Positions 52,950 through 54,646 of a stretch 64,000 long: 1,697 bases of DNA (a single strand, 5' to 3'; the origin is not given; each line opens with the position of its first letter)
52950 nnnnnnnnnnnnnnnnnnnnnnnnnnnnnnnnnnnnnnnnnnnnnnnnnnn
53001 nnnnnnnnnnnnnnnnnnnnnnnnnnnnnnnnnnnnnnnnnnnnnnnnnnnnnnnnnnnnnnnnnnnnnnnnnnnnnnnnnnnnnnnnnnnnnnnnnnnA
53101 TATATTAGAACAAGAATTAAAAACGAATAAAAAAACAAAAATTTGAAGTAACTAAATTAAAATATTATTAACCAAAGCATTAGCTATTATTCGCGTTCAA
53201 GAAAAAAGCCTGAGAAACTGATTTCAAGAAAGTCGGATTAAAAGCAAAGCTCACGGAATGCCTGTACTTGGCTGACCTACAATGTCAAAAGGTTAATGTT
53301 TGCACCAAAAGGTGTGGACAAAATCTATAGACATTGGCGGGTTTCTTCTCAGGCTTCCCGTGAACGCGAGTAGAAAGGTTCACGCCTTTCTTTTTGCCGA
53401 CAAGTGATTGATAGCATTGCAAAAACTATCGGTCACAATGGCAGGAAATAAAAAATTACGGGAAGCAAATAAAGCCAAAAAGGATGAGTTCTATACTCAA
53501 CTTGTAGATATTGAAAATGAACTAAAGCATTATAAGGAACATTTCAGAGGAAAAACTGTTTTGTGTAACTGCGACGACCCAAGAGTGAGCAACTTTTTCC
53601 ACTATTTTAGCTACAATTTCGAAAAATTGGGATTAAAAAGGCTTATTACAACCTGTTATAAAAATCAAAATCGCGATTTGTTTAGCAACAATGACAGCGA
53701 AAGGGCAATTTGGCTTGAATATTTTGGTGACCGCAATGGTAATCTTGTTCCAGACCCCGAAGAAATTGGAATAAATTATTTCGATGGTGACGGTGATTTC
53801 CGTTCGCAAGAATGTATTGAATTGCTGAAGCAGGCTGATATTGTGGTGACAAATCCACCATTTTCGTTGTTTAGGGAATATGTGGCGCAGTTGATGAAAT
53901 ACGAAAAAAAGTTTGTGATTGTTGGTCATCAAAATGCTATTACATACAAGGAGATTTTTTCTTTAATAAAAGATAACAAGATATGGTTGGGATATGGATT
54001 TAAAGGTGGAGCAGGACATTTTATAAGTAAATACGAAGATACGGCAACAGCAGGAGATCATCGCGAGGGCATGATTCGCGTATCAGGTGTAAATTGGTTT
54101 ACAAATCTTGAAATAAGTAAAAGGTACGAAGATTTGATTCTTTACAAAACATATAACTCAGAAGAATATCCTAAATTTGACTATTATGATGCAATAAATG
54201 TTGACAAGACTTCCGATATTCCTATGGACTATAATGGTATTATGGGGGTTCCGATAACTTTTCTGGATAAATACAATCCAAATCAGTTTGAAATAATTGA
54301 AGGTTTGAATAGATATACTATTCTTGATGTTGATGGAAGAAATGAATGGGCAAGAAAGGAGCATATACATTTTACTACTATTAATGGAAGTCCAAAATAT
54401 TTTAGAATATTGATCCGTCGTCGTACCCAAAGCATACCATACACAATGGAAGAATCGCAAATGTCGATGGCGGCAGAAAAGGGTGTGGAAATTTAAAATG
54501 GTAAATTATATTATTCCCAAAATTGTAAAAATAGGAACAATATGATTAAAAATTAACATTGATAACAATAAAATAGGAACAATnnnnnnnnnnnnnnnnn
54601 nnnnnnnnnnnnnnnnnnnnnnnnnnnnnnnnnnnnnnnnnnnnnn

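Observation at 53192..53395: About 200-nt structured RNA with riboswitch-like P1 / antiterminator / terminator logic upstream of the methyltransferase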

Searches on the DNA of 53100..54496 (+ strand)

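Call 4: search_rna_families(source=window, start=53100, end=53480, threshold=evalue, max_evalue=10, show_alignments=3)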
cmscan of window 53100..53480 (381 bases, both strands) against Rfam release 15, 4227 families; matches with E-value up to 10: 0.
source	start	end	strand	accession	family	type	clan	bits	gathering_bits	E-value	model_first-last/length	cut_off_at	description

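Call 12: search_dna_similar(query=window:53150-53437:+, collection=plasmids, mode=distant, max_evalue=0.01)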
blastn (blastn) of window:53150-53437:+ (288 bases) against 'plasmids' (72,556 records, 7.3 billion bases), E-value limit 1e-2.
No match.

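Call 13: search_dna_similar(query=window:53150-53437:+, collection=phages, mode=distant, max_evalue=0.01)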
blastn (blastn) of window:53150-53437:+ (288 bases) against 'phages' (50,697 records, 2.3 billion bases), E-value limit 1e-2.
No match.

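Call 61: search_rna_families(sources=[L012, L065, L064, L062, L003, L018, L022, L059], threshold=evalue, max_evalue=1)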
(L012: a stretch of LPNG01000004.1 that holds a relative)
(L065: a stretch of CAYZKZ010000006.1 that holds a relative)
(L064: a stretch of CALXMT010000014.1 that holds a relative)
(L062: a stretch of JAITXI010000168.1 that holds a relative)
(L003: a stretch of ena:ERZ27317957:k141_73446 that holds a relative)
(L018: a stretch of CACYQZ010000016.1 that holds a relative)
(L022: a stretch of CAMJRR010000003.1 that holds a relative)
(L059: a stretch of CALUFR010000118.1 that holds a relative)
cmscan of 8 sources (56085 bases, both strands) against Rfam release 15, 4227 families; matches with E-value up to 1: 2.
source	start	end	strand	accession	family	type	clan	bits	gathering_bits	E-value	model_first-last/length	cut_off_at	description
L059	2401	2485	+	RF03743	MIR7696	Gene; miRNA;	-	30.3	83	0.089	1-88/88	no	MIR7696 microRNA precursor family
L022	4056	4102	-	RF01687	Acido-Lenti-1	Gene; sRNA;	-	23.5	37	0.37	1-46/46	no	Acido-Lenti-1 RNA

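Call 63: build_rna_model(alignment_id=A4, structure=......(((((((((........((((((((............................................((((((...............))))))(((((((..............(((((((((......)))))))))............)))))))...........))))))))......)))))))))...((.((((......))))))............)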
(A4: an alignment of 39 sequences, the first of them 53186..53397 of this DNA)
Model R1 built from alignment A4 (39 sequences, 234 columns); structure: as given.
model positions 205; base pairs 45; branch points 2; effective number of sequences 2.36; information 0.59 bits per position. Calibrated on 0.2 Mb of random sequence (short: E-values are rough).
structure used (alignment columns):
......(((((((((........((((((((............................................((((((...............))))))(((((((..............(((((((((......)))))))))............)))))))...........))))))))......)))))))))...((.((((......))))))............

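Call 64: search_with_rna_model(model_id=R1, sources=[window, L003, L012, L013, L016, L020, L021, L023, L024, L026, L031, L032, L033, L034, L035, L036, L037, L046, L047, L052, L053, L058, L059, L060, L061, L062, L063, L064, L065, L066, L067, L068, L069, L070, L071, L072, L074, L075, L077, L079, L082, L083, L085, L086, L088, L218, L219, L221, L242, L265, L266, L278, L279, L297, L326, L091], max_evalue=0.01, make_alignment=true)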
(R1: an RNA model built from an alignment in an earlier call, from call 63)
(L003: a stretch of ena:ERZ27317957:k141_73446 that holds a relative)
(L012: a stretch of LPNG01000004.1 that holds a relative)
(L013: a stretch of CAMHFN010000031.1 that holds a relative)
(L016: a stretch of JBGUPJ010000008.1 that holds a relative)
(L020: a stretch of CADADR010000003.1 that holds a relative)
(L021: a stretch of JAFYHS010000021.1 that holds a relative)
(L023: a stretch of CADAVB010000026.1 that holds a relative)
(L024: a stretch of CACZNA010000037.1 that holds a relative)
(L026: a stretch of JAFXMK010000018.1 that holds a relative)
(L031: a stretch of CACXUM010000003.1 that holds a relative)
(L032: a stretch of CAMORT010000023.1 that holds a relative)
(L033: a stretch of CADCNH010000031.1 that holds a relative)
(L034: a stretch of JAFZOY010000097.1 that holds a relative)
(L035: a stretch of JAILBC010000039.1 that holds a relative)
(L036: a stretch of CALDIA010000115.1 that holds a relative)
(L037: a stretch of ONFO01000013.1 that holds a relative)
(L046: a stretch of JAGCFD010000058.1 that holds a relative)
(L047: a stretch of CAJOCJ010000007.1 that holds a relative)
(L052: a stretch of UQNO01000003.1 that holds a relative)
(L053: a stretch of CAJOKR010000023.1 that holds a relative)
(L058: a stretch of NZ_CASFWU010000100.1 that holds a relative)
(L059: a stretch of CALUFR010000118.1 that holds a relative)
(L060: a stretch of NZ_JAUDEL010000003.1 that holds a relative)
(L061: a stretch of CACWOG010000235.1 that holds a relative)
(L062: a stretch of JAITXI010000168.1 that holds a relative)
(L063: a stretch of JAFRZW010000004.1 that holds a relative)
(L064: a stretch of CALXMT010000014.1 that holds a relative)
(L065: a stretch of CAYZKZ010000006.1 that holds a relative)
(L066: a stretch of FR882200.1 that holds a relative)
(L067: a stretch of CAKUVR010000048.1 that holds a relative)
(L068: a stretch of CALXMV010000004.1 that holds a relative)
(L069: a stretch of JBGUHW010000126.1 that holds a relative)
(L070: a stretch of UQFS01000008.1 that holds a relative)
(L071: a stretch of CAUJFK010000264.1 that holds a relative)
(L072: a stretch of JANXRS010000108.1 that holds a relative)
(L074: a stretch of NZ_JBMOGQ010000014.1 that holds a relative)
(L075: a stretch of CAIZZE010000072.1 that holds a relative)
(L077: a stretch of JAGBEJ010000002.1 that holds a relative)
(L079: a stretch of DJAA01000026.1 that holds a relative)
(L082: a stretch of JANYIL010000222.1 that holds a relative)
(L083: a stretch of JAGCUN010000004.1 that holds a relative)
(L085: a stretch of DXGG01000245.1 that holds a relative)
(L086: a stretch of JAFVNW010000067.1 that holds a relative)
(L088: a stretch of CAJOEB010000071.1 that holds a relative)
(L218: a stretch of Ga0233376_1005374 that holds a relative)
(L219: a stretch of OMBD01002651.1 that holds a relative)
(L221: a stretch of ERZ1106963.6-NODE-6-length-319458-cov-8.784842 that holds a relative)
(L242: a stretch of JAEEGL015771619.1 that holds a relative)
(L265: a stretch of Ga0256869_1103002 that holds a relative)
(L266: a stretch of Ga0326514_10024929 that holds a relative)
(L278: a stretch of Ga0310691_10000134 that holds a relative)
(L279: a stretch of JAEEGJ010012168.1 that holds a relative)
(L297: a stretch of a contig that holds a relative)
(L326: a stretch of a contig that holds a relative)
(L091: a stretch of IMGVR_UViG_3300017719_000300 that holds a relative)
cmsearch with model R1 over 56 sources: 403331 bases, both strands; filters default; matches with E-value up to 0.01: 42.
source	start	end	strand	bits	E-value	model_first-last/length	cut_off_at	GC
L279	5760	5960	+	207.5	6.9e-49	1-205/205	no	0.42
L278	5953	6158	+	189.5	1.8e-44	1-205/205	no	0.47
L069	2765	2959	+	162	1e-37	1-205/205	no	0.43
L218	747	971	+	158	9.5e-37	1-205/205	no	0.4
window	53186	53398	+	155.3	4.5e-36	1-205/205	no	0.43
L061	1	109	+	99.7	2e-22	97-205/205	5'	0.51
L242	1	121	-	98.1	4.8e-22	1-120/205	3'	0.39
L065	2747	2961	+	85.4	6.3e-19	1-205/205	no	0.43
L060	2730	2947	+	74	4.2e-16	1-205/205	no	0.42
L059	2760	2958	+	73.6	5e-16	1-205/205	no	0.48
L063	2745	2964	+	73.3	6.2e-16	1-205/205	no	0.43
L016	2749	2962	+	72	1.3e-15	1-205/205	no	0.44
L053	653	847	+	71.7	1.5e-15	1-205/205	no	0.46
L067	2668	2877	+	69.7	4.6e-15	1-205/205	no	0.42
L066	2752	2961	+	69.2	6.1e-15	1-205/205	no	0.47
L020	2746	2961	+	68.4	9.6e-15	1-205/205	no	0.39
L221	1127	1341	+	67.3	1.8e-14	1-205/205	no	0.46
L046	2769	2963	+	66.7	2.5e-14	1-205/205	no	0.45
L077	2754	2962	+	61.5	4.7e-13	1-205/205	no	0.42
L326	837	1042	+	60.7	7.7e-13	1-205/205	no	0.42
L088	1765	1977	+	59.5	1.5e-12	1-205/205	no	0.42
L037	2749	2962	+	59.4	1.5e-12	1-205/205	no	0.43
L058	1615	1830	+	59.1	1.9e-12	1-205/205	no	0.43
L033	2749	2960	+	55.6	1.3e-11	1-205/205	no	0.39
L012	2754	2961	+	55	1.9e-11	1-205/205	no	0.42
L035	2756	2965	+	53.5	4.3e-11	1-205/205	no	0.41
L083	2746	2956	+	53.4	4.7e-11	1-205/205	no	0.42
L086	2756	2962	+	53.2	5.3e-11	1-205/205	no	0.41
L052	2752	2960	+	50.7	2.1e-10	1-205/205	no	0.4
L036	2748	2959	+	50.5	2.4e-10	1-205/205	no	0.39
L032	2753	2961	+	49.9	3.3e-10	1-205/205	no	0.4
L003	2779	2961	+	49.9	3.3e-10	1-205/205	no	0.42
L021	2758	2963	+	49.3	4.7e-10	1-205/205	no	0.4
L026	2752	2964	+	47.9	1e-09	1-205/205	no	0.44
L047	2752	2959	+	47.1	1.6e-09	1-205/205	no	0.38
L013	2752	2964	+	44.8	5.9e-09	1-205/205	no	0.44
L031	2758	2961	+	43.3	1.4e-08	1-205/205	no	0.4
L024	2756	2961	+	42.2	2.7e-08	1-205/205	no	0.4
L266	3087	3311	+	41.9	3.2e-08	1-205/205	no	0.45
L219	1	181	-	38.9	1.7e-07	1-169/205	3'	0.5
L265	1090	1313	-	38.8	1.8e-07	1-205/205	no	0.46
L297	1529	1576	+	37.8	3.1e-07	1-49/205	3'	0.29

Alignment A5: 42 matches aligned to the model, 309 columns, each read 5' to 3' on its own strand. Consensus structure (alignment columns), stored with it:
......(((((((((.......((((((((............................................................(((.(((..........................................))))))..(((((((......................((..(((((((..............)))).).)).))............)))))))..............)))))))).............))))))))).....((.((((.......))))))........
